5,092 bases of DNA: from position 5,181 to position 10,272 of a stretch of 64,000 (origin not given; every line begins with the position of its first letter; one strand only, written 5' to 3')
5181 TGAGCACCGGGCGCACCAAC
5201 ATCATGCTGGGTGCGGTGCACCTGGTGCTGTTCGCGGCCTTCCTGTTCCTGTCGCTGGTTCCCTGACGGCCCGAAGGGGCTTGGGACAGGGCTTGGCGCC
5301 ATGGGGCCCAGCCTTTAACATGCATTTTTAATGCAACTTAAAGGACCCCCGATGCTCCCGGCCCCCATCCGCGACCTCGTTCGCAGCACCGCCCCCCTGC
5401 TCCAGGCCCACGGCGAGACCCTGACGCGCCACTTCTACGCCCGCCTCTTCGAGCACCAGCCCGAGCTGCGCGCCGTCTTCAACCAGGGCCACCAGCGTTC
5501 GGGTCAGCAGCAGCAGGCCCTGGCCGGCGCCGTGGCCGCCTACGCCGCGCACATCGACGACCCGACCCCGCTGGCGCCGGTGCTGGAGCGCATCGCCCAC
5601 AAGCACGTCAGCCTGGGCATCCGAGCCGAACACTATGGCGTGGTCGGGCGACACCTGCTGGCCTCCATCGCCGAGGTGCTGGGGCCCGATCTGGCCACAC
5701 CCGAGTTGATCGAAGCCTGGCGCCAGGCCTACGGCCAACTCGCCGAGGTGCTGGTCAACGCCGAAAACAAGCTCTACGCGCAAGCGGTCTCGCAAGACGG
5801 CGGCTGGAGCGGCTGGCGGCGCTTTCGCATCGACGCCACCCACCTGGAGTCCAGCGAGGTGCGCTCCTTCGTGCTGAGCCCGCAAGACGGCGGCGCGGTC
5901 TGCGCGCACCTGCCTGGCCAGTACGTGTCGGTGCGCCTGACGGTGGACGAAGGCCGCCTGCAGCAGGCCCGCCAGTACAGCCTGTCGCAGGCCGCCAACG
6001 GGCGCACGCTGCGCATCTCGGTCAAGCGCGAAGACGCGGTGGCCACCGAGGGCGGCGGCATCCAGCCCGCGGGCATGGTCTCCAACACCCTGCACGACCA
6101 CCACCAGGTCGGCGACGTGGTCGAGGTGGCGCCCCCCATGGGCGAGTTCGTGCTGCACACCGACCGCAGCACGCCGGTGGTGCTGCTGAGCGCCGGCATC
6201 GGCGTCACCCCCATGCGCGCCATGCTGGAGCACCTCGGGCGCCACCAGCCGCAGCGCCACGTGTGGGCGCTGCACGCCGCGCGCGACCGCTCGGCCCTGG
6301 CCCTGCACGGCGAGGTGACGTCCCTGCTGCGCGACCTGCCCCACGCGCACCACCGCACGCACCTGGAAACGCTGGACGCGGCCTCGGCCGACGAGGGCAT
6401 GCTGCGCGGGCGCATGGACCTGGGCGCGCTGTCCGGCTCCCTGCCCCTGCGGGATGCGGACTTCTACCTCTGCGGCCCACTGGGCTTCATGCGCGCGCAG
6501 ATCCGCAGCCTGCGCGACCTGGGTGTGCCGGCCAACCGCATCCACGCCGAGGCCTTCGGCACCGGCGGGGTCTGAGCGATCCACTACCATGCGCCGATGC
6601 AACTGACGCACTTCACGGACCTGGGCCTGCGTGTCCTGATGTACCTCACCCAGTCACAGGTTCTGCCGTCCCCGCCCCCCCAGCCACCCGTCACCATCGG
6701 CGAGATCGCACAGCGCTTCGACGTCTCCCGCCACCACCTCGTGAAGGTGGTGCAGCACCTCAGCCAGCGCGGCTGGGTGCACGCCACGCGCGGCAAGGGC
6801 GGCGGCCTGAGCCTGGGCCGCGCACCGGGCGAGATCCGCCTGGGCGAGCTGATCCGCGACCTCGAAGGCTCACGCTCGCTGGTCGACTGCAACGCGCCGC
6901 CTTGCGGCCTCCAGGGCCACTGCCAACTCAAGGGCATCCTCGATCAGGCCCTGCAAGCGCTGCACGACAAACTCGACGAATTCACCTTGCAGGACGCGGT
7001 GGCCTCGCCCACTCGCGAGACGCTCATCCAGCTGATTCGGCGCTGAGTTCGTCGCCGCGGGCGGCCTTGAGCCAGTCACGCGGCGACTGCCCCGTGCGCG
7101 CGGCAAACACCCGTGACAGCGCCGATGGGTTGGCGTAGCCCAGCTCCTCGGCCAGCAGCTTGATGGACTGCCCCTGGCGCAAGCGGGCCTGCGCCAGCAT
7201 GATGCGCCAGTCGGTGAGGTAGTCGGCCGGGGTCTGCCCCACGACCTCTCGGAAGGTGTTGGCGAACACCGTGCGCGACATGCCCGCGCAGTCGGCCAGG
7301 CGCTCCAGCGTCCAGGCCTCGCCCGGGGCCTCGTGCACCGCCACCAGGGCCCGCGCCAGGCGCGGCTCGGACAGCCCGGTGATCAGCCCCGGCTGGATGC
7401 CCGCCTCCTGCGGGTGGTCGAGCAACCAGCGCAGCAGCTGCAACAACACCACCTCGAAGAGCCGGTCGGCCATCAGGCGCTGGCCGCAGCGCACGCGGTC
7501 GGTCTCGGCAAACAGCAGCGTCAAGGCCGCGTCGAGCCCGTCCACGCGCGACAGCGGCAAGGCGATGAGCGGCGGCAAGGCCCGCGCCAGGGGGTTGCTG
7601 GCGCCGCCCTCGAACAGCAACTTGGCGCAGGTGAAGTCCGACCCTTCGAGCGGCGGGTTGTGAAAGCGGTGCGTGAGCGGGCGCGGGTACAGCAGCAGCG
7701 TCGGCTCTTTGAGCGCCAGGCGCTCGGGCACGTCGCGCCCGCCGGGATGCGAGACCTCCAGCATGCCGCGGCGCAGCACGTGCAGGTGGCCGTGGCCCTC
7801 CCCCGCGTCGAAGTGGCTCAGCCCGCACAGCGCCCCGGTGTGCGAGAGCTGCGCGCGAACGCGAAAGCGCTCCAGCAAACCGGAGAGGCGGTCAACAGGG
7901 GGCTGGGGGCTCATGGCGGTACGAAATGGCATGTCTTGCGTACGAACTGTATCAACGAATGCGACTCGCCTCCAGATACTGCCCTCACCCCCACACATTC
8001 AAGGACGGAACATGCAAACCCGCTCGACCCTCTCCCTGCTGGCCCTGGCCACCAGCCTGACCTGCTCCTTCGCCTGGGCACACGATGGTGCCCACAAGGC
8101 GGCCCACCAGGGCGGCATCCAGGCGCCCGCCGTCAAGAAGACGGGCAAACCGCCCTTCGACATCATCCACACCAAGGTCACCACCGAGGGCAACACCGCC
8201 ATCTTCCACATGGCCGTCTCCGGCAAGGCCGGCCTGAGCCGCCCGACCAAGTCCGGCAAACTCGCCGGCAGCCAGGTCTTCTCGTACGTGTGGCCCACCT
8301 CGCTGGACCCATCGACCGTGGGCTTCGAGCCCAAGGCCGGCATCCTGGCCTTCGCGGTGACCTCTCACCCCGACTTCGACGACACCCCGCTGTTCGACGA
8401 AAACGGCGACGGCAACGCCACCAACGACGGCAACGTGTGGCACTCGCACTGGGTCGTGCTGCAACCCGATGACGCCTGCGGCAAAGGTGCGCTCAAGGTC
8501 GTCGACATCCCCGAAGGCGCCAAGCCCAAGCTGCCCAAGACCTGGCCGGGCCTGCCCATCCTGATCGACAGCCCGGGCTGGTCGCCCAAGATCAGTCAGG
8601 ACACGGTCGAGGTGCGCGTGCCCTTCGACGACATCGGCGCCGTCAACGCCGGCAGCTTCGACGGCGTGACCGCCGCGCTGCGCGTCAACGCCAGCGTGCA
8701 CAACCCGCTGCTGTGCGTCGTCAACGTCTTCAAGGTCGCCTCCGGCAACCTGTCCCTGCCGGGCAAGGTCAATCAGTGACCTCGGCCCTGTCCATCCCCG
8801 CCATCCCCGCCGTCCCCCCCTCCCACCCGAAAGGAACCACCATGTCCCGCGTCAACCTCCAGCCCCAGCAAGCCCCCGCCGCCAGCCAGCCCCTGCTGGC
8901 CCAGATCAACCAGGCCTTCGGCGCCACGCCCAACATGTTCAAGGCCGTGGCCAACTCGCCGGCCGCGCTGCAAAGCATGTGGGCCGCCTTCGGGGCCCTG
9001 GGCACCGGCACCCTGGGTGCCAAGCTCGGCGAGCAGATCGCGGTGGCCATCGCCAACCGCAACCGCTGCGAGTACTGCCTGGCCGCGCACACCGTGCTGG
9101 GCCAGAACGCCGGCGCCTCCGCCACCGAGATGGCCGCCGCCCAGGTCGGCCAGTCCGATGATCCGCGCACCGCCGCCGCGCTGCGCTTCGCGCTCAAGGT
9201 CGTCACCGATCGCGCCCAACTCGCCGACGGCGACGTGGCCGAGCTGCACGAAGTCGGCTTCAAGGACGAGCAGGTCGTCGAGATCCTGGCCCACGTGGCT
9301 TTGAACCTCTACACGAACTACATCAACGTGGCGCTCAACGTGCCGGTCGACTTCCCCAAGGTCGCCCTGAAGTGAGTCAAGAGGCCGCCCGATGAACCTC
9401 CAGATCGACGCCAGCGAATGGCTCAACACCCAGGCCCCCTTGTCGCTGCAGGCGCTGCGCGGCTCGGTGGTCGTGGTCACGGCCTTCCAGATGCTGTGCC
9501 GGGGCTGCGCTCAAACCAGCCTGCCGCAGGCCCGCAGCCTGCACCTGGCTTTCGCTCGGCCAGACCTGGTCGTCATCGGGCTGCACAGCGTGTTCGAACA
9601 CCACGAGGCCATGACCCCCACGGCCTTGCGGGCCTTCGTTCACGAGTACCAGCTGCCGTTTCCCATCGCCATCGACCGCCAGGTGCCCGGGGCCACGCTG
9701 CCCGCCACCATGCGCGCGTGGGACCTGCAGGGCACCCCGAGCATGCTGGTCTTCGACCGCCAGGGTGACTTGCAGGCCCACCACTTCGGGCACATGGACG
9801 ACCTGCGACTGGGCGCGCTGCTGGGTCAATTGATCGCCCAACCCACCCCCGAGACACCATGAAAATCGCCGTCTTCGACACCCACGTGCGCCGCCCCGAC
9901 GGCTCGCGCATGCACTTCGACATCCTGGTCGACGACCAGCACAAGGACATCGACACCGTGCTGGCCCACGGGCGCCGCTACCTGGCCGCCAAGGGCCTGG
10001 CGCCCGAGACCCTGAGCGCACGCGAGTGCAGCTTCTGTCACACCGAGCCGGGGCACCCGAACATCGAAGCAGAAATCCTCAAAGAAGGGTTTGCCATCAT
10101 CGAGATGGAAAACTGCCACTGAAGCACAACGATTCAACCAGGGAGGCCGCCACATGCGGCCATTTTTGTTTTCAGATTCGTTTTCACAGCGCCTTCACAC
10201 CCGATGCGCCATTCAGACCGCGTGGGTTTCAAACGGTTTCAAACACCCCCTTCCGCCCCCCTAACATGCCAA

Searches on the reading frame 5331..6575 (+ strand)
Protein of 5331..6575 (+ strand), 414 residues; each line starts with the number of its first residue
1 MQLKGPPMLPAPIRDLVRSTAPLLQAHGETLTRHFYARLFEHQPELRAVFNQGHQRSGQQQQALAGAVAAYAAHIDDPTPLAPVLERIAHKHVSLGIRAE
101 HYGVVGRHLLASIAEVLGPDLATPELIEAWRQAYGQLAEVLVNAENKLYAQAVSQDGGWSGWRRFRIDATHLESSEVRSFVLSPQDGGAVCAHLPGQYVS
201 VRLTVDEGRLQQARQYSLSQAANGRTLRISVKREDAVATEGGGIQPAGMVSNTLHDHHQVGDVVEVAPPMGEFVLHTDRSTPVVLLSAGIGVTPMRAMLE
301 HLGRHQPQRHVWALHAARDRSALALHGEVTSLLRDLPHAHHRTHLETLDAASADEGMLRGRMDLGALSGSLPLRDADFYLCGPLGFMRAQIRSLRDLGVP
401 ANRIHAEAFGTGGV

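Call 48: search_protein_families(library=pfam, proteins=[window:5331-6575:+], max_evalue=0.001)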
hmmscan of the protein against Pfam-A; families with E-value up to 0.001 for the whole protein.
window:5331-6575:+ (414 aa): 4 families
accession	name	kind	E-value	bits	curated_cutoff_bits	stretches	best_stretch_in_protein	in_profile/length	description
PF00042.28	Globin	-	4.3e-15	56.7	22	1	34-140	2-116/117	Globin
PF00175.26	NAD_binding_1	-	9.4e-14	52.4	22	1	285-389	1-106/109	Oxidoreductase NAD-binding domain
PF00970.30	FAD_binding_6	-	1.4e-07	32.2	21.1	1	166-273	3-97/99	Oxidoreductase FAD-binding domain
PF11563.14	Protoglobin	-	5.7e-05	23.6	25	1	16-117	21-119/158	Protoglobin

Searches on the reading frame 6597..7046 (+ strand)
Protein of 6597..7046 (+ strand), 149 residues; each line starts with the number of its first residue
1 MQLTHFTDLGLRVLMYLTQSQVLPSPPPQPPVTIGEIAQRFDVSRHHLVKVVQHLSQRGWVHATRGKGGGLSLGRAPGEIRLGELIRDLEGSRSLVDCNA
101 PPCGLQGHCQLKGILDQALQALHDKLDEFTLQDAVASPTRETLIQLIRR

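Call 48: search_protein_families(library=pfam, proteins=[window:6597-7046:+], max_evalue=0.001)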
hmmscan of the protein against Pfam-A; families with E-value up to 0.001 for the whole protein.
window:6597-7046:+ (149 aa): 5 families
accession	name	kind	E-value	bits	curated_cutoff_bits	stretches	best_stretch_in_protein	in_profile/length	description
PF02082.26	Rrf2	-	3.7e-32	111.7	30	1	3-136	1-131/132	Iron-dependent Transcriptional regulator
PF12802.13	MarR_2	-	1.7e-06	28.5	27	1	29-65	17-54/61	MarR family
PF08279.18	HTH_11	-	3.6e-05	24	25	1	29-68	13-53/55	HTH domain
PF00392.27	GntR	-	7.5e-05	22.7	27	1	33-68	26-61/64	Bacterial regulatory proteins, gntR family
PF01047.28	MarR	-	0.0005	20.3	24.6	1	29-64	15-50/59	MarR family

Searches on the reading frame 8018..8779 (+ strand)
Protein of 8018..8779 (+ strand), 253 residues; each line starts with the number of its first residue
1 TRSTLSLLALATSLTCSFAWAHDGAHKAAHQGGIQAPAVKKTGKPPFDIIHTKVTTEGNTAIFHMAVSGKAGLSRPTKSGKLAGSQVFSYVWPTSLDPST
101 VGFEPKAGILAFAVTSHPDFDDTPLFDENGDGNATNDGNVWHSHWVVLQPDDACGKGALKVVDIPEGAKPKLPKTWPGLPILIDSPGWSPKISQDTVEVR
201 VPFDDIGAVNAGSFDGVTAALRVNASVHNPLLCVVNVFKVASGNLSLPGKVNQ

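Call 48: search_protein_families(library=pfam, proteins=[window:8018-8779:+], max_evalue=0.001)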
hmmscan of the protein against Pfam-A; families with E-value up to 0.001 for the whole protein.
window:8018-8779:+ (253 aa): 0 families

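Call 58: search_protein_families(library=ncbifam, proteins=[window:8018-8779:+], max_evalue=0.00001)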
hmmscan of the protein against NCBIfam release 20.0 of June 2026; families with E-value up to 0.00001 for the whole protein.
window:8018-8779:+ (253 aa): 0 families

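Call 66: search_solved_structures(query=window:8018-8779:+, max_evalue=1)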
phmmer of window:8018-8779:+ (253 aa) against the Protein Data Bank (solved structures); distinct sequences matched with E-value up to 1: 0.

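Call 78: predict_structure(alignment_id=A4)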
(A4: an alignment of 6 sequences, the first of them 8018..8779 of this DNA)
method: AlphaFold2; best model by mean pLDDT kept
length: 253 residues; sequences in the alignment: 6
mean_pLDDT: 42.5   pTM: 0.38
mean pLDDT of the five models: 42.5, 40.5, 40.2, 38.7, 37.4
residues with pLDDT >= 90: 0; 70-90: 2; 50-70: 74; < 50: 177
segments of 3 or more residues with pLDDT < 50: 1-50, 68-108, 114-130, 138-143, 173-194, 212-231, 235-253
pLDDT, mean of each block of 10 residues (from residue 1): 38 30 24 23 39 63 54 32 27 31 43 48 42 51 55 62 56 45 42 51 58 43 40 45 28 23
secondary structure, 60 per line:
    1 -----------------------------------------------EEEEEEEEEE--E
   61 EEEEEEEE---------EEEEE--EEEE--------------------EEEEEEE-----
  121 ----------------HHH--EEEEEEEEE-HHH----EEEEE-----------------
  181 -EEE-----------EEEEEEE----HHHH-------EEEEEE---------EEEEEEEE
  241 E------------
elements in order: E48-57 E60-68 E78-82 E85-88 E109-115 E142-150 E159-163 E182-184 E196-202 H207-210 E218-223 E233-241

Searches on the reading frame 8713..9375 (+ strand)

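Call 48: search_protein_families(library=pfam, proteins=[window:8713-9375:+], max_evalue=0.001)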
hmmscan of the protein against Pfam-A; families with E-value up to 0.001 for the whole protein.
window:8713-9375:+ (220 aa): 1 family
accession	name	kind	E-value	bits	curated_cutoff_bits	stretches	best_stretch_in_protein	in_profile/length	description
PF02627.25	CMD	-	1.6e-10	41.3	23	1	90-163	7-81/84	Carboxymuconolactone decarboxylase family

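Call 58: search_protein_families(library=ncbifam, proteins=[window:8845-9375:+], max_evalue=0.00001)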
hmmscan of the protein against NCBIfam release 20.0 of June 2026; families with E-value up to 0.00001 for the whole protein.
window:8845-9375:+ (176 aa): 4 families
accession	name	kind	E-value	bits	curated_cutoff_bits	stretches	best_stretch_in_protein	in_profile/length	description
TIGR01926.1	peroxid_rel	subfamily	2e-23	83.1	81.8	1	9-168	10-175/178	peroxidase-related enzyme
TIGR00778.1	ahpD_dom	domain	1.2e-10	40.7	27.8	1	57-99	3-45/51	alkylhydroperoxidase AhpD family core domain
NF053654.1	GroundWater_YciW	equivalog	1e-06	28.6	310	1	42-168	47-173/179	YciW-related (seleno)protein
NF041238.1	AhpD_rel_CFYUT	equivalog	2.6e-06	26.9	175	0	18-96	176-258/357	alkylhydroperoxidase-related (seleno)protein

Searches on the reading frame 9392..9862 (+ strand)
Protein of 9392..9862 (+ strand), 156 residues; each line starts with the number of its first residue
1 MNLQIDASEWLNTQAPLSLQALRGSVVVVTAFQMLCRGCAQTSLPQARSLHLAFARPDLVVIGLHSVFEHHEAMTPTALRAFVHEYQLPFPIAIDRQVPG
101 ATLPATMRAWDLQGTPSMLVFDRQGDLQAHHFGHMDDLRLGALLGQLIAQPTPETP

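Call 48: search_protein_families(library=pfam, proteins=[window:9392-9862:+], max_evalue=0.001)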
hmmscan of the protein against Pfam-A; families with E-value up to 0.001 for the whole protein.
window:9392-9862:+ (156 aa): 2 families
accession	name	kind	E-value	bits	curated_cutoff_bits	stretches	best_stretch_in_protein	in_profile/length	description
PF00578.27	AhpC-TSA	-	2.8e-08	34.2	26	1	15-129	16-123/124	AhpC/TSA family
PF08534.16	Redoxin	-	6.2e-05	23.3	26.6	1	13-135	17-136/148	Redoxin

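Call 58: search_protein_families(library=ncbifam, proteins=[window:9392-9862:+], max_evalue=0.00001)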
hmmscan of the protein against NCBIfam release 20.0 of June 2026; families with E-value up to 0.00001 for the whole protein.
window:9392-9862:+ (156 aa): 1 family
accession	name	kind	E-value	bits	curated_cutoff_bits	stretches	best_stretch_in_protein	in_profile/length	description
NF002854.0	PRK03147.1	subfamily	2.5e-06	27.5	170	1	17-143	55-168/176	thiol-disulfide oxidoreductase ResA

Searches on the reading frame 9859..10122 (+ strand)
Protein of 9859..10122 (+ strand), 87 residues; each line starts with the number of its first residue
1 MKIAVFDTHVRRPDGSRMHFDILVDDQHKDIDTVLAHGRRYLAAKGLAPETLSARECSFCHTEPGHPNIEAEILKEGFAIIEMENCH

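Call 48: search_protein_families(library=pfam, proteins=[window:9859-10122:+], max_evalue=0.001)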
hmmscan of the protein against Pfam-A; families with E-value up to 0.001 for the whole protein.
window:9859-10122:+ (87 aa): 1 family
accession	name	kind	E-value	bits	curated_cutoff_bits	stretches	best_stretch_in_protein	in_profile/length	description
PF09630.15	DUF2024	-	6.6e-26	90.5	27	1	1-83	1-81/81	Domain of unknown function (DUF2024)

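Call 58: search_protein_families(library=ncbifam, proteins=[window:9859-10122:+], max_evalue=0.00001)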
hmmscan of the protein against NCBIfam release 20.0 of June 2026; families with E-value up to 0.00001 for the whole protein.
window:9859-10122:+ (87 aa): 0 families

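Call 65: search_solved_structures(query=window:9859-10122:+, max_evalue=1, show_alignments=1)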
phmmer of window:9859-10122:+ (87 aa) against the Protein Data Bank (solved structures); distinct sequences matched with E-value up to 1: 2.
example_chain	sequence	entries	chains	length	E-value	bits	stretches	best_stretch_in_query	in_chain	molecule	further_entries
2hfq_A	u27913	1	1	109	3.8e-12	49.9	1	1-87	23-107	Hypothetical protein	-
8iqb_A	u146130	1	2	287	0.63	14.1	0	29-67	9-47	Putative primase C962R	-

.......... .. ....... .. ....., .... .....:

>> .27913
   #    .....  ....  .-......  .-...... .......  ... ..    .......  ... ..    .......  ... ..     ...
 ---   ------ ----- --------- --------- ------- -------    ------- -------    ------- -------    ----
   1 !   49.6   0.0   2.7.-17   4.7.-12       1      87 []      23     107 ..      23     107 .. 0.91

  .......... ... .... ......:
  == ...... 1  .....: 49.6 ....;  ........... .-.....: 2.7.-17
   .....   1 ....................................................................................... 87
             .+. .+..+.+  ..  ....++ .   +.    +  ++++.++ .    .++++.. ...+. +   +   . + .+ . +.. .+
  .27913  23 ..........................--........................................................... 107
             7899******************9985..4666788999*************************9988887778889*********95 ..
